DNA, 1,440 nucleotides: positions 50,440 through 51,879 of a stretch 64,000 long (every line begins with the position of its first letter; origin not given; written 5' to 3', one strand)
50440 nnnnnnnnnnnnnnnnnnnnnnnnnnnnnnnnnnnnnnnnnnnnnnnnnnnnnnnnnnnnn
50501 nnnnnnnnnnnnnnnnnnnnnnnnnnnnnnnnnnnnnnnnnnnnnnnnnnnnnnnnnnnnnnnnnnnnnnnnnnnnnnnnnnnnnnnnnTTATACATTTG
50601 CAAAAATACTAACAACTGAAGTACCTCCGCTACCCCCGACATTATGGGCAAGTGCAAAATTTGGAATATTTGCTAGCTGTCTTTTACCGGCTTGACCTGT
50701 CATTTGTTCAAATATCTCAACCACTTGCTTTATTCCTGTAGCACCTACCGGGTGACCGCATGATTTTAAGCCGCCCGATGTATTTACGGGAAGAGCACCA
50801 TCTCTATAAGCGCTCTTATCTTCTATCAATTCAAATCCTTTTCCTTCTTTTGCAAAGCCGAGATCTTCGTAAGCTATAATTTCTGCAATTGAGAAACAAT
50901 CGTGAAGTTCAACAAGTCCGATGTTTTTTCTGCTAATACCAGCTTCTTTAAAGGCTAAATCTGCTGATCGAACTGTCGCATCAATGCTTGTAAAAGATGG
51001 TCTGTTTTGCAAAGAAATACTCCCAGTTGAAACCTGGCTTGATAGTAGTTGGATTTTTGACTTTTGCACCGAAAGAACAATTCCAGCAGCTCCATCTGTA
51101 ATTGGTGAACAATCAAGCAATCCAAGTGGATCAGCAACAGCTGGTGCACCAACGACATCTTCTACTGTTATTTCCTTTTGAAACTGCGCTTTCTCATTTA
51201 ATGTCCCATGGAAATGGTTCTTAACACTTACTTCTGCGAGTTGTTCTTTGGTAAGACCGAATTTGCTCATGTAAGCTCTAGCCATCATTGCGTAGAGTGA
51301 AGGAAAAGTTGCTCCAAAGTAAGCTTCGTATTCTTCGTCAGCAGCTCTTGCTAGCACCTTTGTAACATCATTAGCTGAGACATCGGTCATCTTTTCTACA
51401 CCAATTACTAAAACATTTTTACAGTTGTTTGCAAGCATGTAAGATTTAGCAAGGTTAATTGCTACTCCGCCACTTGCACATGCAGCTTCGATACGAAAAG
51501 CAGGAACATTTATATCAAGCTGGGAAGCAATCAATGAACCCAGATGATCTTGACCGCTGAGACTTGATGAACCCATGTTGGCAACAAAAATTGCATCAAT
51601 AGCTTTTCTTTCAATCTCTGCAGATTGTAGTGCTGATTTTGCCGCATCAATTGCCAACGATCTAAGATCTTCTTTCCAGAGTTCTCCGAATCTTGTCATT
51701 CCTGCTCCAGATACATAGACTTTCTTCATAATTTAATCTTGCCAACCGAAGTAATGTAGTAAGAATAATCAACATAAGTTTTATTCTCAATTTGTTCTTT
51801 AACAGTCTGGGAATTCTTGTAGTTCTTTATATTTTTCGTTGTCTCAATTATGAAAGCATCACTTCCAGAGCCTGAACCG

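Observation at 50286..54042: Archaeal-type mevalonate upper-pathway cassette (class I HMGR - HMGCS - thiolase - DUF35) directly upstream of, and co-directional with, the atp operon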

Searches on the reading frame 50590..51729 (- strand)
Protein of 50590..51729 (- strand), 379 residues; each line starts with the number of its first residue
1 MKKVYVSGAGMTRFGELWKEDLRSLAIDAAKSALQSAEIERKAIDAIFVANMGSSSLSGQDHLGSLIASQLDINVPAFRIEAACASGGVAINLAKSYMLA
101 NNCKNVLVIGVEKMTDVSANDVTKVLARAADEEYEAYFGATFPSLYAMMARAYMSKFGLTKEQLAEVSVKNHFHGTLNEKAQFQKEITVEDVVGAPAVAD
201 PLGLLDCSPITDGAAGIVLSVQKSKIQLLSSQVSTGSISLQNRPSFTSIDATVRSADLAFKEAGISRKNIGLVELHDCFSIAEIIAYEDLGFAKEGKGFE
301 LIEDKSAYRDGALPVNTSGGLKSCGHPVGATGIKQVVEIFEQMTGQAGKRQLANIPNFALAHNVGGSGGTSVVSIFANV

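Call 3: search_protein_families(library=pfam, proteins=[window:50590-51729:-], max_evalue=0.01)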
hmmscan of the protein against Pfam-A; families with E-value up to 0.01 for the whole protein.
window:50590-51729:- (379 aa): 6 families
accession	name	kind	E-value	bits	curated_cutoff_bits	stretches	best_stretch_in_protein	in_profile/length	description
PF22691.2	Thiolase_C_1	-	2.8e-42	144.3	28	1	238-377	7-143/144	Thiolase C-terminal domain-like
PF00108.29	Thiolase_N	-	3.4e-27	95.9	26.4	1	4-220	1-257/260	Thiolase, N-terminal domain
PF02803.24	Thiolase_C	-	4.3e-10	39.7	27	1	256-355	28-109/123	Thiolase, C-terminal domain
PF08545.16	ACP_syn_III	-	1.4e-08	35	24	1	80-117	3-40/80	3-Oxoacyl-[acyl-carrier-protein (ACP)] synthase III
PF00109.32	ketoacyl-synt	-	1.2e-05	25.5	20.8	1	63-116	153-206/252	Beta-ketoacyl synthase, N-terminal domain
PF08392.18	FAE1_CUT1_RppA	-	0.0051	16.6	27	1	23-115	84-176/290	FAE1/Type III polyketide synthase-like protein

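Call 4: search_protein_families(library=ncbifam, proteins=[window:50590-51729:-], max_evalue=0.01)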
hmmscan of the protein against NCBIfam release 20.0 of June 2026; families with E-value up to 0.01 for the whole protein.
window:50590-51729:- (379 aa): 60 families (the best 25 are shown)
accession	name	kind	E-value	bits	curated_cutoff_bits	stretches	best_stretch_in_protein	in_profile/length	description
NF004720.0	PRK06064.1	subfamily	6e-139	463.1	420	1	1-378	1-387/389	thiolase domain-containing protein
NF053570.1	AcCoTHIOL_METTL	equivalog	6.9e-122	407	600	1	1-378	1-383/385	acetyl-CoA acetyltransferase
NF004810.0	PRK06157.1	equivalog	3.3e-90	303.1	403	1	2-375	7-392/400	acetyl-CoA acetyltransferase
NF005704.0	PRK07516.1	subfamily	3.5e-90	302.7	412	1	2-377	2-386/389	thiolase domain-containing protein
NF009228.0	PRK12578.1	subfamily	2.8e-83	279.7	485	1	2-376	3-385/387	thiolase domain-containing protein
NF006102.0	PRK08256.1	subfamily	4e-73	246.7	436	1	2-377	3-391/394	lipid-transfer protein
NF004982.0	PRK06365.1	equivalog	7.6e-67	226.2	695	2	1-228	15-243/430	thiolase domain-containing protein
NF004936.0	PRK06289.1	equivalog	7.9e-67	225.8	375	1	2-376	3-401/405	acetyl-CoA acetyltransferase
NF004715.0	PRK06059.1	equivalog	1.5e-61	208.6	424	1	2-373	4-396/399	lipid-transfer protein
NF053628.1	BnzsclthlBbsBGT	equivalog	3.3e-58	197.3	750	1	2-367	5-371/389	benzoylsuccinyl-CoA thiolase subunit BbsB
NF004811.0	PRK06158.1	subfamily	5.6e-52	177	421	1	6-376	12-378/384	acetyl-CoA acetyltransferase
NF006010.0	PRK08142.1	subfamily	1.2e-47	162.6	462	1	19-371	22-377/388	thiolase domain-containing protein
NF004721.0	PRK06065.1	equivalog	1.7e-47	162.1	455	1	2-365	10-380/393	thiolase domain-containing protein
NF006180.0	PRK08313.1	subfamily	1.4e-40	139.3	514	1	2-367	4-373/389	thiolase domain-containing protein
NF004722.0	PRK06066.1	equivalog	2.2e-33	115.8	516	1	91-352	90-360/385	thiolase domain-containing protein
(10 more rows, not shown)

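Call 16: find_encoding_contigs(protein=window:50590-51729:-, flank=10000, max_places=6)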
Protein window:50590-51729:- (379 aa): 15 contigs read that carry it; 6 places shown.
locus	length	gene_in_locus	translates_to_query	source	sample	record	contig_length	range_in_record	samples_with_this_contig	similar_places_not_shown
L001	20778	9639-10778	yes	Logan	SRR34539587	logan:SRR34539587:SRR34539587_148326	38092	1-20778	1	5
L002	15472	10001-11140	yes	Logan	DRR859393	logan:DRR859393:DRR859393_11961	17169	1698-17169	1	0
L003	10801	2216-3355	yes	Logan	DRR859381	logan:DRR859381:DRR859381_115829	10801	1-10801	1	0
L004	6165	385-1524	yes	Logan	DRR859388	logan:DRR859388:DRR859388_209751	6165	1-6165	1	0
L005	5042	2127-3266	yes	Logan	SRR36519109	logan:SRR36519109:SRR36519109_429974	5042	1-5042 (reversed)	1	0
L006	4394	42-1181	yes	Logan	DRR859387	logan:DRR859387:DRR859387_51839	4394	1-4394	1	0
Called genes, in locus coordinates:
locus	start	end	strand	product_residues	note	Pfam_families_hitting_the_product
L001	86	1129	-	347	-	PF02661:Fic, PF01978:TrmB (weak), PF01047:MarR (weak), PF12802:MarR_2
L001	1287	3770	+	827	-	-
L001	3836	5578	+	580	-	-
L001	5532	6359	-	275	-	PF12679:ABC2_membrane_2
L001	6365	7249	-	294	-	PF00005:ABC_tran, PF13304:AAA_21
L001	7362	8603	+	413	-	PF00368:HMG-CoA_red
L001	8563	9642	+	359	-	PF08541:ACP_syn_III_C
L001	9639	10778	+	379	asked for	PF00108:Thiolase_N, PF00109:ketoacyl-synt (faint), PF08545:ACP_syn_III (weak), PF22691:Thiolase_C_1, PF02803:Thiolase_C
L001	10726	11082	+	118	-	PF01796:OB_ChsH2_C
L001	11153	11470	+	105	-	PF09527:ATPase_gene1 (faint)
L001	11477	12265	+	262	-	PF00119:ATP-synt_A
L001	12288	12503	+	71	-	PF00137:ATP-synt_C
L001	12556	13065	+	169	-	PF00430:ATP-synt_B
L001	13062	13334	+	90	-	PF00213:OSCP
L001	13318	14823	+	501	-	PF02874:ATP-synt_ab_N, PF00006:ATP-synt_ab, PF00306:ATP-synt_ab_C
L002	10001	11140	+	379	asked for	PF00108:Thiolase_N, PF00109:ketoacyl-synt (faint), PF08545:ACP_syn_III (weak), PF22691:Thiolase_C_1, PF02803:Thiolase_C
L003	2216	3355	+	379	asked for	PF00108:Thiolase_N, PF00109:ketoacyl-synt (faint), PF08545:ACP_syn_III (weak), PF22691:Thiolase_C_1, PF02803:Thiolase_C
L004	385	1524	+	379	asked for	PF00108:Thiolase_N, PF00109:ketoacyl-synt (faint), PF08545:ACP_syn_III (weak), PF22691:Thiolase_C_1, PF02803:Thiolase_C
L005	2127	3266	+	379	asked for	PF00108:Thiolase_N, PF00109:ketoacyl-synt (faint), PF08545:ACP_syn_III (weak), PF22691:Thiolase_C_1, PF02803:Thiolase_C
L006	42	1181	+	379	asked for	PF00108:Thiolase_N, PF00109:ketoacyl-synt (faint), PF08545:ACP_syn_III (weak), PF22691:Thiolase_C_1, PF02803:Thiolase_C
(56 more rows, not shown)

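Call 42: search_solved_structures(query=window:50590-51729:-, max_evalue=1e-20, show_alignments=1)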
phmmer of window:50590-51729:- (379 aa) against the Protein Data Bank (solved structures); distinct sequences matched with E-value up to 1e-20: 17.
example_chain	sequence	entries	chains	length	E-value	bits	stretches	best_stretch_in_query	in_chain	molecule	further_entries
6esq_A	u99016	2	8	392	1.2e-86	294.4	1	1-376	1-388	acetoacetyl-CoA thiolase | Acetyl-CoA acetyltransferase thiolase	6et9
7yvy_A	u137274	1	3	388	8.7e-82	278.3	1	1-376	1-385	Acetyl-CoA acetyltransferase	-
4yzo_A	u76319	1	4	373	3.6e-65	223.7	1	7-377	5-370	Putative acyl-CoA acyltransferase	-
7pxp_C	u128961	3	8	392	4.9e-53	183.8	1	2-370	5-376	Benzoylsuccinyl-CoA thiolase subunit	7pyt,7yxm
4bi9_A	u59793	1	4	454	6.2e-53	183.5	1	14-379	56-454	3-KETOACYL-COA THIOLASE, PUTATIVE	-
4bia_A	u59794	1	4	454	1.4e-51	179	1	14-379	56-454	3-KETOACYL-COA THIOLASE, PUTATIVE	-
6hsj_A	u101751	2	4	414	2.1e-48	168.6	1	3-376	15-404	SCP2-thiolase (type-1)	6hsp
6hrv_A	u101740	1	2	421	2.2e-48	168.5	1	3-376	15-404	SCP2-thiolase (type-1)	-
3zbg_A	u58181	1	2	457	6.4e-47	163.7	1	43-379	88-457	3-KETOACYL-COA THIOLASE-LIKE PROTEIN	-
3zbk_A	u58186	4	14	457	1.3e-45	159.4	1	43-379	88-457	3-KETOACYL-COA THIOLASE-LIKE PROTEIN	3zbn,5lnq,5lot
3zbl_A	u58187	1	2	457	1.7e-45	159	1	43-379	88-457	3-KETOACYL-COA THIOLASE-LIKE PROTEIN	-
4u4e_A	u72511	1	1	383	2.8e-33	118.9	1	22-368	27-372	Thiolase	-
9myr_A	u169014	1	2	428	3.3e-25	92.3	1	143-369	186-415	Nonspecific lipid-transfer protein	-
5ab4_A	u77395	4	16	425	7.3e-24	87.9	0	255-376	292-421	SCP2-THIOLASE LIKE PROTEIN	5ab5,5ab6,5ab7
9skh_I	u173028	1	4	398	7.5e-23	84.6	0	252-376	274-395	2,4-diacetylphloroglucinol biosynthesis protein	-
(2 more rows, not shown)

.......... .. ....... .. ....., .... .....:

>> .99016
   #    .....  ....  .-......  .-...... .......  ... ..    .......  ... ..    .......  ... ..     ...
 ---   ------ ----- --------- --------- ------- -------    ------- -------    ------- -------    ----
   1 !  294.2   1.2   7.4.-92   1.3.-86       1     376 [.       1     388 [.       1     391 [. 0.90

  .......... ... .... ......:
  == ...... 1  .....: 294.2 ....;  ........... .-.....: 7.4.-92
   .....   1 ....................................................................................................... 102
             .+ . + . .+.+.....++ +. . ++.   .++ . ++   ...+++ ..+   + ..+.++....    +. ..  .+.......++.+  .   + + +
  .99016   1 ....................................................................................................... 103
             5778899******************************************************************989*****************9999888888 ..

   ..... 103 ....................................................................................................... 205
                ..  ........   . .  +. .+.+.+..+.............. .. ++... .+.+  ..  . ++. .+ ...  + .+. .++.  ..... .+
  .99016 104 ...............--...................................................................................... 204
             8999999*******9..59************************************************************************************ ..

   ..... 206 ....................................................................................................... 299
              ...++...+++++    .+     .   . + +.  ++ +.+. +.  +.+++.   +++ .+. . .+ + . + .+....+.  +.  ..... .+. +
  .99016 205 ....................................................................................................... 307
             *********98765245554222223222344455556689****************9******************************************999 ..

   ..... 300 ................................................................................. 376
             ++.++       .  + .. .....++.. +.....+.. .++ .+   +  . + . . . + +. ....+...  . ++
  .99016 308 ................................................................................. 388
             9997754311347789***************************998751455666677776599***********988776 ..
